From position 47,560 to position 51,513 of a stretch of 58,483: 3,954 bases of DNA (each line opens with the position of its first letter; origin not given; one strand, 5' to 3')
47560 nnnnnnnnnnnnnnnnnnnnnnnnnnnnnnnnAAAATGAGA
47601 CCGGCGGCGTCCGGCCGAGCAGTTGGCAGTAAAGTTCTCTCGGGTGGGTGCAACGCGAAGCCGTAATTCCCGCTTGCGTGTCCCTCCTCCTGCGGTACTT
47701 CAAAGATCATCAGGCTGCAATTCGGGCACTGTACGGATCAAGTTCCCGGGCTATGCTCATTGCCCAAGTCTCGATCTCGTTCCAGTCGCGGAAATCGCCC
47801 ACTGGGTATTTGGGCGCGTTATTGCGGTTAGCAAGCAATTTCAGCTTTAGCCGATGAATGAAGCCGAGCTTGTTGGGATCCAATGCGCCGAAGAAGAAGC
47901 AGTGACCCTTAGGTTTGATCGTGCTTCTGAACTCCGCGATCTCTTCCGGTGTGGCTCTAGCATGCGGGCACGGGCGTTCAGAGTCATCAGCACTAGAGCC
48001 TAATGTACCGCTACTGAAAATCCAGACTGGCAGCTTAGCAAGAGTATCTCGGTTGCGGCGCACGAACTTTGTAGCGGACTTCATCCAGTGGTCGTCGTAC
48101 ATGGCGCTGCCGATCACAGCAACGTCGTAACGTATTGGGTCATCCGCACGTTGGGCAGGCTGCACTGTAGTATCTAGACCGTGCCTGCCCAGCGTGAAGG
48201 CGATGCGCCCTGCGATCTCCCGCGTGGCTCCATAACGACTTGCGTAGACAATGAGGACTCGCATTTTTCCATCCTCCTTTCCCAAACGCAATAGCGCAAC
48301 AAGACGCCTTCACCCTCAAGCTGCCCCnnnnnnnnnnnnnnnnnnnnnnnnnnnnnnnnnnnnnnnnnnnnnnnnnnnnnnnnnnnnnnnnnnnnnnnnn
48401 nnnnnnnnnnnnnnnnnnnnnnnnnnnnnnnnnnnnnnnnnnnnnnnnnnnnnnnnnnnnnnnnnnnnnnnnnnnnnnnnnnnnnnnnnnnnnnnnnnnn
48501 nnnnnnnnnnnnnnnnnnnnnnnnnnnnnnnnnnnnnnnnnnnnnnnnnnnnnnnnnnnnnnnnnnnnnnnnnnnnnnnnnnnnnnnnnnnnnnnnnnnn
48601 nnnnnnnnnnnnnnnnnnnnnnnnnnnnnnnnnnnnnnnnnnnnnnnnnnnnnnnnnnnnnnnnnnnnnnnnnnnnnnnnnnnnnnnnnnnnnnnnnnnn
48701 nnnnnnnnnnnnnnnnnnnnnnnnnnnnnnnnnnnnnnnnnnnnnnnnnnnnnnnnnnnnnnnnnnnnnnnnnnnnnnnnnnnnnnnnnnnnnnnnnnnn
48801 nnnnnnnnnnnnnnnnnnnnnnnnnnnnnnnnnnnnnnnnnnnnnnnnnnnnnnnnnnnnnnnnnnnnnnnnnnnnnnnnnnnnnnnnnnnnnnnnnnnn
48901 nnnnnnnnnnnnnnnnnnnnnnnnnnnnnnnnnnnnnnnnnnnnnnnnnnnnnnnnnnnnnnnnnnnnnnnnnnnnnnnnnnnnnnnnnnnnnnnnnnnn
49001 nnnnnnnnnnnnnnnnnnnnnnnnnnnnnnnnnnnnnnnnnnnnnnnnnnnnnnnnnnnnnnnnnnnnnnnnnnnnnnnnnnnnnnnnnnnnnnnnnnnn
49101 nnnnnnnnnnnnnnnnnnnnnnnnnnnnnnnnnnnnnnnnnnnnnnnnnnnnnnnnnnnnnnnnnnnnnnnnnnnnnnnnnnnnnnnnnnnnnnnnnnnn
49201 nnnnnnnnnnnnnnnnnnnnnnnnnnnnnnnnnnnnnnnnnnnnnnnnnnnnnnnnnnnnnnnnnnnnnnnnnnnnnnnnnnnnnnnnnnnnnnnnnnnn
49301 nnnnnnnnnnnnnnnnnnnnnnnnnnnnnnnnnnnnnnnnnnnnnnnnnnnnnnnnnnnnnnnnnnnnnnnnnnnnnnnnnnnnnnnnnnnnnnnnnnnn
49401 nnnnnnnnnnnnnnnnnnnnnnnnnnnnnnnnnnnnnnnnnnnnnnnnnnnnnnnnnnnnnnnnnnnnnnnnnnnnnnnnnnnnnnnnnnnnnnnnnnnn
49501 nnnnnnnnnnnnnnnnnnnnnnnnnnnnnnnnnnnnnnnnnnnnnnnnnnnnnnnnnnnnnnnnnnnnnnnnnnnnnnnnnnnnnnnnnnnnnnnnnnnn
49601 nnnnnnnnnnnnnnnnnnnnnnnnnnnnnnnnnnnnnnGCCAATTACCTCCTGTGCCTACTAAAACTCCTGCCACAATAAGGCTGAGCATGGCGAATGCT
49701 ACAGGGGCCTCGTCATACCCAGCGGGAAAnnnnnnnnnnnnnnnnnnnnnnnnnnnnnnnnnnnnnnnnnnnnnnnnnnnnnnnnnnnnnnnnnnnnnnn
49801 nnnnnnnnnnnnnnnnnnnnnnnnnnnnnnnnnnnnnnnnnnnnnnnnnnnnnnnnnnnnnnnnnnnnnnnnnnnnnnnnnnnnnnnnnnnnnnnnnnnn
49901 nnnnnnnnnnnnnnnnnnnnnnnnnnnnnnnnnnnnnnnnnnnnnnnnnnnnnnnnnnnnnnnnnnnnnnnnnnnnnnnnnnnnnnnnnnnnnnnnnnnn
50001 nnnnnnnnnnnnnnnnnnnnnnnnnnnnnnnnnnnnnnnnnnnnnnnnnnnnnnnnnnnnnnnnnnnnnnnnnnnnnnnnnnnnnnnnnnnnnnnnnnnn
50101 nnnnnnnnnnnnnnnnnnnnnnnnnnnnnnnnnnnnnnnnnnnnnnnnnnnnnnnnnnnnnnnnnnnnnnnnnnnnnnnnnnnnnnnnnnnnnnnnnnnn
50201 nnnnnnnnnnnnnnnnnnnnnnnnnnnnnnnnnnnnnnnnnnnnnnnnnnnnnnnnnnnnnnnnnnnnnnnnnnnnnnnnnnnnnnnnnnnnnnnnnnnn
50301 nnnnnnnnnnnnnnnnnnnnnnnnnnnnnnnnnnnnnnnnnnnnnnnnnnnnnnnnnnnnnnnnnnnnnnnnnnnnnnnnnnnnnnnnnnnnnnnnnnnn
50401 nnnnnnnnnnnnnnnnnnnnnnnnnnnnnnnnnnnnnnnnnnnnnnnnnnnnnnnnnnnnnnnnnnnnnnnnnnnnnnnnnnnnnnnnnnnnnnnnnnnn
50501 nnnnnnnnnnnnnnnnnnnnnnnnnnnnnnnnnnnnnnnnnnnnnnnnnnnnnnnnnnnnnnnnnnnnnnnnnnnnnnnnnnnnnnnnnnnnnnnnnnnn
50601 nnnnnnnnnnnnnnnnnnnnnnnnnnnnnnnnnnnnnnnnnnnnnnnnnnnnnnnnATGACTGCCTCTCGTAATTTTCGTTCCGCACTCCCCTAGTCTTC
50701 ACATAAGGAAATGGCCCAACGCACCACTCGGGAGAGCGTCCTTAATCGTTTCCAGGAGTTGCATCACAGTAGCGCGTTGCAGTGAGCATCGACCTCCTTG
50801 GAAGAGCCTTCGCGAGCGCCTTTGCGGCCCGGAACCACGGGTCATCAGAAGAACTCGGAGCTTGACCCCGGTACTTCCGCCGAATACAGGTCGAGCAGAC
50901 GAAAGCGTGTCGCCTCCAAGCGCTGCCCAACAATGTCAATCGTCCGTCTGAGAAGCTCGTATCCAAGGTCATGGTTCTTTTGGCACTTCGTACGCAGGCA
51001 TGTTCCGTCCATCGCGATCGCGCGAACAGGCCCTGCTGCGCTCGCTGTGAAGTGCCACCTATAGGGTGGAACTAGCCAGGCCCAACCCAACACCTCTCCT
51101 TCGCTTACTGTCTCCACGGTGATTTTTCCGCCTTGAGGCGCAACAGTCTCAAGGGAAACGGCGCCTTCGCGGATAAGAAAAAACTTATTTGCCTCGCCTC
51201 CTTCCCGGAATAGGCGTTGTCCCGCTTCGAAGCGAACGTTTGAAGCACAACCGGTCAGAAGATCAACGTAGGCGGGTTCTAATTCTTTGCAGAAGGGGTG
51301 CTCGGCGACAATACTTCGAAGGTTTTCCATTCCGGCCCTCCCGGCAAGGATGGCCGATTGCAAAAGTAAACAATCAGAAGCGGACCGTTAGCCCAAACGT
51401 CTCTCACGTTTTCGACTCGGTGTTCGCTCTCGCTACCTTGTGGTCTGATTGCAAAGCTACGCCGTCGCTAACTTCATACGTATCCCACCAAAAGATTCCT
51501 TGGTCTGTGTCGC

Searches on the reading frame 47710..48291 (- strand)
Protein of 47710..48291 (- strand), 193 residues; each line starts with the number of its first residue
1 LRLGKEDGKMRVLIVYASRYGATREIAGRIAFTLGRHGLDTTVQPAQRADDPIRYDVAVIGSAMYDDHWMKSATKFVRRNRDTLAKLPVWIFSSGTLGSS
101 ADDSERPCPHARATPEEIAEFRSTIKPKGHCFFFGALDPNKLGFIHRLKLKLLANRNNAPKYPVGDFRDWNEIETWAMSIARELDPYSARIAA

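Call 15: search_protein_families(library=pfam, proteins=[window:47710-48291:-], max_evalue=0.001)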
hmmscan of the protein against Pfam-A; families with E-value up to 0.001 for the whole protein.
window:47710-48291:- (193 aa): 2 families
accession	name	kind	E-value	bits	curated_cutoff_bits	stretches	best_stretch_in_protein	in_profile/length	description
PF12724.12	Flavodoxin_5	-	7.7e-21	75.4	27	1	13-158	1-139/145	Flavodoxin domain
PF00258.30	Flavodoxin_1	-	6.2e-05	23.6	25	1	14-63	1-54/143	Flavodoxin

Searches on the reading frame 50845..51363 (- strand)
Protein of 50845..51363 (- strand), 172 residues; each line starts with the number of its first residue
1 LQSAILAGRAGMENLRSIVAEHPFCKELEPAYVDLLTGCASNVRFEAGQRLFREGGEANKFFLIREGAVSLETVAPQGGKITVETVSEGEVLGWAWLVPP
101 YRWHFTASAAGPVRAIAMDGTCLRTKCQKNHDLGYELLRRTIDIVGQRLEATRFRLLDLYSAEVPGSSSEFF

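Call 15: search_protein_families(library=pfam, proteins=[window:50845-51363:-], max_evalue=0.001)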
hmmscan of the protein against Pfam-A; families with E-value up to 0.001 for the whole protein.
window:50845-51363:- (172 aa): 1 family
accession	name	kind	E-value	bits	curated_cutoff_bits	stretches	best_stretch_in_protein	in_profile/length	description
PF00027.35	cNMP_binding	-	2.1e-14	53.7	27.5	1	43-130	2-89/89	Cyclic nucleotide-binding domain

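Call 55: search_protein_families(library=ncbifam, proteins=[window:50845-51363:-], max_evalue=0.001)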
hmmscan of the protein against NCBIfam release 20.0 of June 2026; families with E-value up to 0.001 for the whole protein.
window:50845-51363:- (172 aa): 4 families
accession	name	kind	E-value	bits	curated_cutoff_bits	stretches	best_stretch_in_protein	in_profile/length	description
NF041163.2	encap_f2b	equivalog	2.2e-07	30.4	400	1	31-137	86-193/450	family 2B encapsulin nanocompartment shell protein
NF058543.1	ActPatMycb56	equivalog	3.3e-05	22.9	460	1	41-113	20-91/317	acetyltransferase Pat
TIGR03697.1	NtcA_cyano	equivalog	8e-05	22.5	244.95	1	48-139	1-94/193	global nitrogen regulator NtcA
TIGR03896.1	cyc_nuc_ocin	subfamily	0.00027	20.4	161.05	1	26-148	147-269/317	bacteriocin-type transport-associated protein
